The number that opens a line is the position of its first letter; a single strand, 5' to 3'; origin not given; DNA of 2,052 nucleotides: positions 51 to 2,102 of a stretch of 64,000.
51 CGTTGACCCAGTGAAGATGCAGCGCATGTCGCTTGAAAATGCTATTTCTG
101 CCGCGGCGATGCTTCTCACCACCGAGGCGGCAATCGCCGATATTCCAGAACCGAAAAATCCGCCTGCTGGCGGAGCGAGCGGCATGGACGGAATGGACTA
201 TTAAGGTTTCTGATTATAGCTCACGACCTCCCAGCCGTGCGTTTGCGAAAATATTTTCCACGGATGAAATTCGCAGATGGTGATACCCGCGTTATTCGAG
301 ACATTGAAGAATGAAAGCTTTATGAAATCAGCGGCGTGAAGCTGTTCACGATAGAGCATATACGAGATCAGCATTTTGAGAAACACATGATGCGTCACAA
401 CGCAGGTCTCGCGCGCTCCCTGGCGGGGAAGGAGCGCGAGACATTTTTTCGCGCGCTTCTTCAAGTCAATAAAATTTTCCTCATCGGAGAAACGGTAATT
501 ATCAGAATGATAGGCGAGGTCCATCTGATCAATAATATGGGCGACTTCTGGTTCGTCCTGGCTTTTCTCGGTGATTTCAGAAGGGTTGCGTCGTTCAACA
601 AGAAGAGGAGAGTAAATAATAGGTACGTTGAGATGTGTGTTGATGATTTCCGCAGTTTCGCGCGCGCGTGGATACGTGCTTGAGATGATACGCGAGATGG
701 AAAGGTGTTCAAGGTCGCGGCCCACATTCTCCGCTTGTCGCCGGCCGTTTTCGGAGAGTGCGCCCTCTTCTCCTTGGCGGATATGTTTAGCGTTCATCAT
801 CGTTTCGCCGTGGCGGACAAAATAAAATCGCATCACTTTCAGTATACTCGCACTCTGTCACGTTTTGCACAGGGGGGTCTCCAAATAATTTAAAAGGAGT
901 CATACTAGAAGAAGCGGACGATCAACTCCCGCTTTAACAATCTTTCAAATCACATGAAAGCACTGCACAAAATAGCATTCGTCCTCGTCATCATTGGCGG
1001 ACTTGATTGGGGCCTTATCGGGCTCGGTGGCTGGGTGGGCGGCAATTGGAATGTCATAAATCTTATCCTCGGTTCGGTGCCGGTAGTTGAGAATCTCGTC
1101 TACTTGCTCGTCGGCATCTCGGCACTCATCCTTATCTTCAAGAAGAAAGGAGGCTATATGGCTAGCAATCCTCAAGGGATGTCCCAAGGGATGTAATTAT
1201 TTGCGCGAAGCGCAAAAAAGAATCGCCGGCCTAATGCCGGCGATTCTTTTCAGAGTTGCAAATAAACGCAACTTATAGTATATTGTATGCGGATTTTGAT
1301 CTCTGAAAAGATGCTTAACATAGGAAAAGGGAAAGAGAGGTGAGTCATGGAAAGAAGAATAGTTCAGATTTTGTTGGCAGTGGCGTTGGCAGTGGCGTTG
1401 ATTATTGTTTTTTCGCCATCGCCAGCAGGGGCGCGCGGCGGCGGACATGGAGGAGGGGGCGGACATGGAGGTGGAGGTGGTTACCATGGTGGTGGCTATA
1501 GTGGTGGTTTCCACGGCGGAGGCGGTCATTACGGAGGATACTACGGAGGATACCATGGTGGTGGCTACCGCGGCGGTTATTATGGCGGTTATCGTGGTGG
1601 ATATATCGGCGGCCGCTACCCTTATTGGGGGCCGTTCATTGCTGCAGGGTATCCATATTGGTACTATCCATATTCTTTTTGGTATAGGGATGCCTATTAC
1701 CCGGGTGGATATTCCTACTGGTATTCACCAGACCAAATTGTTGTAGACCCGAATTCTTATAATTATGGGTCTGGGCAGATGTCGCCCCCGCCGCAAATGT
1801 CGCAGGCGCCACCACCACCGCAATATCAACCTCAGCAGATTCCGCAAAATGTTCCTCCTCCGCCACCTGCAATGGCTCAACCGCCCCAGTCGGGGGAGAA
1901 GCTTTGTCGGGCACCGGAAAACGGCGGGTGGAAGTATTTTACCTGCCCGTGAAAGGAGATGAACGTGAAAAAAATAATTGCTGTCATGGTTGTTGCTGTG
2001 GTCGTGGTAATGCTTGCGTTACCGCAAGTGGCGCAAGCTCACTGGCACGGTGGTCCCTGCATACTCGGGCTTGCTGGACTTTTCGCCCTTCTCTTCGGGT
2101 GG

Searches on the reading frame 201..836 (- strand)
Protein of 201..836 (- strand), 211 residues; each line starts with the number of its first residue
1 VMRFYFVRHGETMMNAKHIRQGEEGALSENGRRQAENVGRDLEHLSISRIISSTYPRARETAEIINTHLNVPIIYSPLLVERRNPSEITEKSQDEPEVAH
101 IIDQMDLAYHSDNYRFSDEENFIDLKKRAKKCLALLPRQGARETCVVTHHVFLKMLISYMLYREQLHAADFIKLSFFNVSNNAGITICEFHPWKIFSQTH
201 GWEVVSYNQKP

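Call 52: search_protein_families(library=pfam, proteins=[window:201-836:-], max_evalue=0.001)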
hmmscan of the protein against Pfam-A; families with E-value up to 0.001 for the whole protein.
window:201-836:- (211 aa): 1 family
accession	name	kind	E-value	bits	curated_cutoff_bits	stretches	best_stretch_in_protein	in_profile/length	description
PF00300.27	His_Phos_1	-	9e-31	107.5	21.7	1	4-194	1-185/194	Histidine phosphatase superfamily (branch 1)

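Call 67: find_encoding_contigs(protein=window:201-836:-, flank=10000, max_places=1)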
Protein window:201-836:- (211 aa): no gene with exactly this product is on record in the collection.

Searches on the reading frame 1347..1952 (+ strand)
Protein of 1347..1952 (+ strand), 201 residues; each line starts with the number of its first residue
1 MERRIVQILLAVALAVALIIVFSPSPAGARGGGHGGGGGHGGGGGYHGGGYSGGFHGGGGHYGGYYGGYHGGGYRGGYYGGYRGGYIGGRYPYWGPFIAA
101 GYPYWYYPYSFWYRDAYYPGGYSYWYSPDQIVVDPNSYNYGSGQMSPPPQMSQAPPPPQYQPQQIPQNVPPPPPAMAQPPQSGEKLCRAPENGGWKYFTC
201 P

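Call 52: search_protein_families(library=pfam, proteins=[window:1347-1952:+], max_evalue=0.001)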
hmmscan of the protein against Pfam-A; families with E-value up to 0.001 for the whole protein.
window:1347-1952:+ (201 aa): 0 families

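Call 68: find_encoding_contigs(protein=window:1347-1952:+, flank=10000, max_places=1)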
Protein window:1347-1952:+ (201 aa): no gene with exactly this product is on record in the collection.
